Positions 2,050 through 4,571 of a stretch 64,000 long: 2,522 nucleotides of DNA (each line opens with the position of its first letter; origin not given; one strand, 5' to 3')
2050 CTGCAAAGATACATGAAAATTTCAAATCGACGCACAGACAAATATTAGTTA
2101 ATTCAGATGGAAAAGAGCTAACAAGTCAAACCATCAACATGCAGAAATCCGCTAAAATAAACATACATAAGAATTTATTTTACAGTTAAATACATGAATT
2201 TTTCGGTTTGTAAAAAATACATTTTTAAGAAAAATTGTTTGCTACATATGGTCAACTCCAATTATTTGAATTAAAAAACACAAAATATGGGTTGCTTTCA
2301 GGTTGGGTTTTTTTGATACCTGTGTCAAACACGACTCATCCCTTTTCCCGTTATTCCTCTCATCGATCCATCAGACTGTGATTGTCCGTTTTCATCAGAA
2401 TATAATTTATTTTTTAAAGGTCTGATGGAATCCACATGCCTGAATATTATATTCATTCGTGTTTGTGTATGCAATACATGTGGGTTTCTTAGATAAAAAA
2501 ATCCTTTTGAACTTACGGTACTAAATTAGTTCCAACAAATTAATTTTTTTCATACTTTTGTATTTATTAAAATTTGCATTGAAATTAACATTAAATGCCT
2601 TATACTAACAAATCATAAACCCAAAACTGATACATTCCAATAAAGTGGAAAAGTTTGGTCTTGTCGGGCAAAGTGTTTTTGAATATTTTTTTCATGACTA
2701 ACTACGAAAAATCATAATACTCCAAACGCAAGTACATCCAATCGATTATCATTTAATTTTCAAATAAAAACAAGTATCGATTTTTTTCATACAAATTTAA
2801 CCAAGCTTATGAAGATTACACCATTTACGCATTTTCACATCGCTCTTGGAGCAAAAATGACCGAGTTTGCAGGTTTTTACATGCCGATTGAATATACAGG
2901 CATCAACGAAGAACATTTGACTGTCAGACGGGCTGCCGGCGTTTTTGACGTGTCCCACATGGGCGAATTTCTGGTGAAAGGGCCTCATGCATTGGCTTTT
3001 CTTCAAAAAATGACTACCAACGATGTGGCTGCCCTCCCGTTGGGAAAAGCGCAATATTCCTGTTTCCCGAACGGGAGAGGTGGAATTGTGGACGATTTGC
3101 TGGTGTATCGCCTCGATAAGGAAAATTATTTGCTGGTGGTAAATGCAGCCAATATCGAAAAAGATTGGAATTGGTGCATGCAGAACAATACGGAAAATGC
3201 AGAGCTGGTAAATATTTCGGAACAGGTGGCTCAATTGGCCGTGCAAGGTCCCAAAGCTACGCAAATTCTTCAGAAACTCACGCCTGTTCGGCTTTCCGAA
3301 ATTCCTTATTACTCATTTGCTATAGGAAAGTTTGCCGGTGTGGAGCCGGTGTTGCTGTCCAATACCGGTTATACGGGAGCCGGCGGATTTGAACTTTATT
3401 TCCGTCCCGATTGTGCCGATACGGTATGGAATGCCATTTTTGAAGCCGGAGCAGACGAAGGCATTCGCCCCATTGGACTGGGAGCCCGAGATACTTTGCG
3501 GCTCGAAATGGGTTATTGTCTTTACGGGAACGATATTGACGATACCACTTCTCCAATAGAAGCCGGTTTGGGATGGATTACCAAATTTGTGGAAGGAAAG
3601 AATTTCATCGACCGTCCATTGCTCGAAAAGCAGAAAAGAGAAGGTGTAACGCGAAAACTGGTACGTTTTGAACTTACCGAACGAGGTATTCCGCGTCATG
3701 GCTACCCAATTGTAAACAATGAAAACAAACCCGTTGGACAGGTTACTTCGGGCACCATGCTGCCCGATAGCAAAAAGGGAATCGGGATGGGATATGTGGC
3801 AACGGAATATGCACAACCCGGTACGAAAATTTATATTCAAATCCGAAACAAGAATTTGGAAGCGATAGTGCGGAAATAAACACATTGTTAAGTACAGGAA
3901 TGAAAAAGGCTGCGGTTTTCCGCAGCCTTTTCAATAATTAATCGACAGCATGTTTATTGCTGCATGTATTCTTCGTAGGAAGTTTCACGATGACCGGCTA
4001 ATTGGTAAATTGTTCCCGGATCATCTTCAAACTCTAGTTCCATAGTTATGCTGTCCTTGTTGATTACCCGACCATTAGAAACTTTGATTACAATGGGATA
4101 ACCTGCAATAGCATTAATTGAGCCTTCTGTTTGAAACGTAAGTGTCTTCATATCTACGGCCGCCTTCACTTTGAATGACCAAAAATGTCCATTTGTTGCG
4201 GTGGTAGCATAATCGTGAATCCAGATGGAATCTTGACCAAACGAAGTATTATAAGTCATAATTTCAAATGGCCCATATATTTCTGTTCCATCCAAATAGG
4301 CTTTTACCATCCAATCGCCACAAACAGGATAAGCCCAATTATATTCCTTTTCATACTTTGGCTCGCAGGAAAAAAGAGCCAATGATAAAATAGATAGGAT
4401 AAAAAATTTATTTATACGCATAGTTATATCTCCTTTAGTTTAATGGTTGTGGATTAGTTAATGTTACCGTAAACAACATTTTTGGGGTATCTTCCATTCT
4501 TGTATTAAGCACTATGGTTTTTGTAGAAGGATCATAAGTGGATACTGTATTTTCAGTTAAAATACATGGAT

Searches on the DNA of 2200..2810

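Call 13: search_rna_families(source=window, start=2200, end=2810, threshold=evalue, max_evalue=10)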
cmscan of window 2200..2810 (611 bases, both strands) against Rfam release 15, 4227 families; matches with E-value up to 10: 5.
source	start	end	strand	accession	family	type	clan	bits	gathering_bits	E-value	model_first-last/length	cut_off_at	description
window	2253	2294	-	RF04204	mir-3473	Gene; miRNA;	-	20.3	71.8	0.15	19-60/78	no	mir-3473 microRNA precursor family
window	2423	2523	+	RF02752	ES056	Gene; sRNA;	-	18.5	43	1.8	1-92/92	no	ES056 sRNA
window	2328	2426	+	RF01569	DdR2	Gene; snRNA; snoRNA; CD-box;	-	16.7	80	9.3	1-83/83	no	Dictyostelium snoRNA DdR2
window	2364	2431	-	RF00591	SNORD77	Gene; snRNA; snoRNA; CD-box;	CL00070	15.8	35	9.4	1-68/68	no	Small nucleolar RNA SNORD77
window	2392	2500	+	RF00393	SNORA8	Gene; snRNA; snoRNA; HACA-box;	CL00026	15.2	38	4.9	1-139/139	no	Small nucleolar RNA SNORA8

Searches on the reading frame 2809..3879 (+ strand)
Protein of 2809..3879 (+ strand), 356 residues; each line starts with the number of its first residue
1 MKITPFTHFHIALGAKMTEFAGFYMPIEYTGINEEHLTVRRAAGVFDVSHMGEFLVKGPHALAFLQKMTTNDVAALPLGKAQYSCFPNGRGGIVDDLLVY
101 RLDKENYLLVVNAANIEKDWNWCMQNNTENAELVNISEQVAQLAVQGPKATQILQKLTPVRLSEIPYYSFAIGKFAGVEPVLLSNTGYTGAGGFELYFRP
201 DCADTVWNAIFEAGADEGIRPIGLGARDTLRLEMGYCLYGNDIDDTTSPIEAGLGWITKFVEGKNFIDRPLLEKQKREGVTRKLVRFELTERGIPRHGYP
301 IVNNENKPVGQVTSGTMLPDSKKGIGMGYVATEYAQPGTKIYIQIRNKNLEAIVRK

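Call 8: search_protein_families(library=pfam, proteins=[window:2809-3879:+])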
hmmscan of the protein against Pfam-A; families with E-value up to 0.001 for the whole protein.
window:2809-3879:+ (356 aa): 2 families
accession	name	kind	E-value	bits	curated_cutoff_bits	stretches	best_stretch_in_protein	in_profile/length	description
PF01571.26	GCV_T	-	8e-94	314.1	25.6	1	7-256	2-254/255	Aminomethyltransferase folate-binding domain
PF08669.17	GCV_T_C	-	8.7e-19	67.6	25.9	1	282-354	1-73/80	Glycine cleavage T-protein C-terminal barrel domain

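Call 16: find_encoding_contigs(protein=window:2809-3879:+, flank=3000, max_places=10)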
Protein window:2809-3879:+ (356 aa): 23 contigs read that carry it; 10 places shown.
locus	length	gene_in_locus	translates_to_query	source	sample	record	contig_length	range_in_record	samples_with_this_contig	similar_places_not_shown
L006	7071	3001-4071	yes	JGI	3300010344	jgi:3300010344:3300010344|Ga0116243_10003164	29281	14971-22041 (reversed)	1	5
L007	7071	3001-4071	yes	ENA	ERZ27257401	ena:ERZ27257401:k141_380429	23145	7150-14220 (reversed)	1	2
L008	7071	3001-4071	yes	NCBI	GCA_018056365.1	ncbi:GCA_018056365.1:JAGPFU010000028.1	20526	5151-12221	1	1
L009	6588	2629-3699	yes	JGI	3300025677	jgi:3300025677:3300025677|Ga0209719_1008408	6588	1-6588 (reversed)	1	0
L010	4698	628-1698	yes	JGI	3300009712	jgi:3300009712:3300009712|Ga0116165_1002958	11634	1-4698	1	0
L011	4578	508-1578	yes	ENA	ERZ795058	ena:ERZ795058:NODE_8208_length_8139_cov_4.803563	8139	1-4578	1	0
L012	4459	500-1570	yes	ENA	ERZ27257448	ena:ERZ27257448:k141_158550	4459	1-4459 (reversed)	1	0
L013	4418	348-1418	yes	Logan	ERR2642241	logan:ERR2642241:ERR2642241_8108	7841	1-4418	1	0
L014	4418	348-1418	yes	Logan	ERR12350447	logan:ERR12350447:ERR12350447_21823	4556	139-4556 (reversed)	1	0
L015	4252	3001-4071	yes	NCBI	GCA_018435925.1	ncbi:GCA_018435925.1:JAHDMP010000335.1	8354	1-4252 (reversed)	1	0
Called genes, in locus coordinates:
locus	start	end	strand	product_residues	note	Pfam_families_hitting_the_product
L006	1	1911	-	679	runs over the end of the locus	PF07715:Plug, PF00593:TonB_dep_Rec_b-barrel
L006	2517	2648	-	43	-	-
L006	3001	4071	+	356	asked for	PF01571:GCV_T, PF08669:GCV_T_C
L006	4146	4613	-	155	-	PF12888:Lipid_bd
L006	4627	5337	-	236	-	PF16403:Bact_surface_Ig-like, PF16404:BT_2262-like_C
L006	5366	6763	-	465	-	PF12771:SusD-like_2, PF12741:SusD-like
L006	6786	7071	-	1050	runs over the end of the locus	PF13620:CarboxypepD_reg, PF13715:CarbopepD_reg_2, PF23591:CILP (weak), PF07715:Plug, PF00593:TonB_dep_Rec_b-barrel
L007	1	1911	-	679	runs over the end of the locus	PF07715:Plug, PF00593:TonB_dep_Rec_b-barrel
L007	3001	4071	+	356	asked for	PF01571:GCV_T, PF08669:GCV_T_C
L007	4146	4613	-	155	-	PF12888:Lipid_bd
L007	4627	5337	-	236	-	PF16403:Bact_surface_Ig-like, PF16404:BT_2262-like_C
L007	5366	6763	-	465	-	PF12771:SusD-like_2, PF12741:SusD-like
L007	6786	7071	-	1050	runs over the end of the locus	PF13620:CarboxypepD_reg, PF13715:CarbopepD_reg_2, PF23591:CILP (weak), PF07715:Plug, PF00593:TonB_dep_Rec_b-barrel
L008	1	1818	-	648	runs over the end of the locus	PF07715:Plug, PF00593:TonB_dep_Rec_b-barrel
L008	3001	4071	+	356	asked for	PF01571:GCV_T, PF08669:GCV_T_C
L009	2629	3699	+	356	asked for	PF01571:GCV_T, PF08669:GCV_T_C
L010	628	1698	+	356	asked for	PF01571:GCV_T, PF08669:GCV_T_C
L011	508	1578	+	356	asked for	PF01571:GCV_T, PF08669:GCV_T_C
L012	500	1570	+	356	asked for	PF01571:GCV_T, PF08669:GCV_T_C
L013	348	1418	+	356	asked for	PF01571:GCV_T, PF08669:GCV_T_C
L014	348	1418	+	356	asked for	PF01571:GCV_T, PF08669:GCV_T_C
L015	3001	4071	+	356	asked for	PF01571:GCV_T, PF08669:GCV_T_C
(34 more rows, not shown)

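Call 59: find_homologous_proteins(query=window:2809-3879:+, max_evalue=1e-100)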
Query window:2809-3879:+ (356 aa): 7996 proteins with E <= 1e-100 among 8000 candidates; the best 120 are listed.
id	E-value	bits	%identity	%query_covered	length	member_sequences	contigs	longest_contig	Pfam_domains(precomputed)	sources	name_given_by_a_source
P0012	6.3e-238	807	98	100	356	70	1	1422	PF01571.27,PF08669.18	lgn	-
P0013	4.4e-224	761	93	100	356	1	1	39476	PF01571.27,PF08669.18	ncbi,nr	ncbi:MAG: glycine cleavage system aminomethyltransferase GcvT [Paludibacteraceae bacterium]|nr:glyci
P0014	1.4e-223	760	93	100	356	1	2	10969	PF01571.27,PF08669.18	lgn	-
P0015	1.6e-218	743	90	100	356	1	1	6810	PF01571.27,PF08669.18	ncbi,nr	ncbi:MAG: glycine cleavage system aminomethyltransferase GcvT [Paludibacteraceae bacterium]|nr:glyci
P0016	4.5e-218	741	90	100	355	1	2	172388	PF01571.27,PF08669.18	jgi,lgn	jgi:aminomethyltransferase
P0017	9.2e-217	737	89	100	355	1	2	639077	PF01571.27,PF08669.18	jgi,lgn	jgi:aminomethyltransferase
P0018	2.0e-216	736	89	100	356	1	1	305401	PF01571.27,PF08669.18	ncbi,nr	ncbi:glycine cleavage system aminomethyltransferase GcvT [Porphyromonadaceae sp. NP-X]|nr:glycine cl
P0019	5.1e-216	735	89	100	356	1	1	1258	PF01571.27,PF08669.18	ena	-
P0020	2.6e-215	732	89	100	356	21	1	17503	PF01571.27,PF08669.18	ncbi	-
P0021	4.5e-215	732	88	100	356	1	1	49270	PF01571.27,PF08669.18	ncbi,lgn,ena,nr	ncbi:MAG: glycine cleavage system aminomethyltransferase GcvT [Bacteroidales bacterium]|nr:glycine c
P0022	3.9e-197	673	55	100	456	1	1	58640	PF01571.27,PF08669.18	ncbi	-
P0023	3.9e-193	659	62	100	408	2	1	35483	PF01571.27,PF08669.18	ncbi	-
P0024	4.4e-191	653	62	100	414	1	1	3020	PF01571.27,PF08669.18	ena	-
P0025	6.2e-188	642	78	100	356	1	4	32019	PF01571.27,PF08669.18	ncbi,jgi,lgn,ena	ncbi:MAG: glycine cleavage system aminomethyltransferase GcvT [Paludibacter sp.]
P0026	2.2e-187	641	78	100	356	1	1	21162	PF01571.27,PF08669.18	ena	-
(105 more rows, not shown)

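Call 60: find_encoding_contigs(protein=P0013, flank=10000, max_places=2)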
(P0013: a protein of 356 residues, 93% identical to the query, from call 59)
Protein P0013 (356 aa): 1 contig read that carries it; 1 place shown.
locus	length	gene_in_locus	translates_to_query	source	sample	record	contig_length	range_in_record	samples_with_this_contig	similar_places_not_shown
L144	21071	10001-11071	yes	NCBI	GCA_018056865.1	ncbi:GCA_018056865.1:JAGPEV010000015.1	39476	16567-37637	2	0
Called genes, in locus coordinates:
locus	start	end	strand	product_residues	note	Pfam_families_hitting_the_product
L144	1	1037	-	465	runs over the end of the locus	PF07075:NamZ_N, PF20732:NamZ_C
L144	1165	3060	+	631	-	PF01642:MM_CoA_mutase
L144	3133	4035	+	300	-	PF01040:UbiA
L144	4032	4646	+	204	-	PF02517:Rce1-like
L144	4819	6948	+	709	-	PF01642:MM_CoA_mutase, PF02310:B12-binding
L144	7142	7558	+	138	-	-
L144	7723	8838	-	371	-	PF00149:Metallophos, PF12850:Metallophos_2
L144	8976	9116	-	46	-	-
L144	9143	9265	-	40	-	-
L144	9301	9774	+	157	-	PF02631:RecX_HTH2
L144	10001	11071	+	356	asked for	PF01571:GCV_T, PF08669:GCV_T_C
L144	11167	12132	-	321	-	PF08522:BT_3987-like_N (weak)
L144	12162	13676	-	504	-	PF12771:SusD-like_2, PF12741:SusD-like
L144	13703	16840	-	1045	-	PF13620:CarboxypepD_reg, PF13715:CarbopepD_reg_2, PF23591:CILP (faint), PF07715:Plug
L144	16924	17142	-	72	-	-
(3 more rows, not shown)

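Call 61: find_encoding_contigs(protein=P0016, flank=10000, max_places=2)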
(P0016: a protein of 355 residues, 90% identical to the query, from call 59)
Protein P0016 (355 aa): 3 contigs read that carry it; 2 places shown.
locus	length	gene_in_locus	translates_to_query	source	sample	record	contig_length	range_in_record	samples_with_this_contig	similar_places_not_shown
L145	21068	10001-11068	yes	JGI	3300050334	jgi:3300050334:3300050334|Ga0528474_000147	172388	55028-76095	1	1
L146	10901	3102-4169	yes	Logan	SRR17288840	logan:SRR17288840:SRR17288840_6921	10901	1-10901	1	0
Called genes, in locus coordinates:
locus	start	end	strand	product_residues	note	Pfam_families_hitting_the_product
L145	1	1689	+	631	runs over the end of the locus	PF01642:MM_CoA_mutase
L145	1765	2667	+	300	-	PF01040:UbiA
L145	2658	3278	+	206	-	PF02517:Rce1-like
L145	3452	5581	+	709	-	PF01642:MM_CoA_mutase, PF02310:B12-binding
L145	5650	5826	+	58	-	-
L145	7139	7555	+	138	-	-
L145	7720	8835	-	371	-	PF00149:Metallophos, PF12850:Metallophos_2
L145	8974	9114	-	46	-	-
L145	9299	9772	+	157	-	PF02631:RecX_HTH2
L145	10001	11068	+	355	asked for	PF01571:GCV_T, PF08669:GCV_T_C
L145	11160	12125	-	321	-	PF08522:BT_3987-like_N (weak)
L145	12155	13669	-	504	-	PF12771:SusD-like_2, PF12741:SusD-like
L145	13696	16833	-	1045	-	PF13620:CarboxypepD_reg, PF13715:CarbopepD_reg_2, PF23591:CILP (weak), PF07715:Plug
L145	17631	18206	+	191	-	PF01300:Sua5_yciO_yrdC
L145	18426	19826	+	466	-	PF13727:CoA_binding_3 (weak), PF02397:Bac_transf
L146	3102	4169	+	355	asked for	PF01571:GCV_T, PF08669:GCV_T_C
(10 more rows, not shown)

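Call 62: find_encoding_contigs(protein=P0018, flank=10000, max_places=2)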
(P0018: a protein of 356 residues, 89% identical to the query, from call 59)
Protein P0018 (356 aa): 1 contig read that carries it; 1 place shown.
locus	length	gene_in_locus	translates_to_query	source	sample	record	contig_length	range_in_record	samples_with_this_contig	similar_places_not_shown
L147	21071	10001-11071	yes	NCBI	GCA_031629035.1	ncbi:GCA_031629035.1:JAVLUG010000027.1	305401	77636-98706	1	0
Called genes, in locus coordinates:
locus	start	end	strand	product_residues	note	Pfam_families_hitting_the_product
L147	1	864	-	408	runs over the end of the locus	PF07075:NamZ_N, PF20732:NamZ_C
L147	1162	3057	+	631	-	PF01642:MM_CoA_mutase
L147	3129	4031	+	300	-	PF01040:UbiA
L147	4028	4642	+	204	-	PF02517:Rce1-like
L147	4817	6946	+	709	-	PF01642:MM_CoA_mutase, PF02310:B12-binding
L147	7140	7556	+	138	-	-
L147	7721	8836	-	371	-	PF00149:Metallophos, PF12850:Metallophos_2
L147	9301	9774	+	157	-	PF02631:RecX_HTH2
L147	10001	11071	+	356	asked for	PF01571:GCV_T, PF08669:GCV_T_C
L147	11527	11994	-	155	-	PF12888:Lipid_bd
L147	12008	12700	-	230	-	PF16403:Bact_surface_Ig-like, PF16404:BT_2262-like_C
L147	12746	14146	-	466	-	PF12771:SusD-like_2, PF12741:SusD-like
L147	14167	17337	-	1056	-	PF13620:CarboxypepD_reg, PF13715:CarbopepD_reg_2, PF23591:CILP (weak), PF07715:Plug, PF00593:TonB_dep_Rec_b-barrel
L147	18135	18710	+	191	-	PF01300:Sua5_yciO_yrdC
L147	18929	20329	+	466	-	PF13727:CoA_binding_3, PF02397:Bac_transf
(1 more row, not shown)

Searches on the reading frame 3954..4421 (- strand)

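Call 8: search_protein_families(library=pfam, proteins=[window:3954-4421:-])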
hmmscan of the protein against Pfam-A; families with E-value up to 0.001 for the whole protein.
window:3954-4421:- (155 aa): 1 family
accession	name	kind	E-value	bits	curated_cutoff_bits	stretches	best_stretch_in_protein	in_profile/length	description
PF12888.12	Lipid_bd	-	3.4e-25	88.9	25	1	23-149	2-140/141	Lipid-binding putative hydrolase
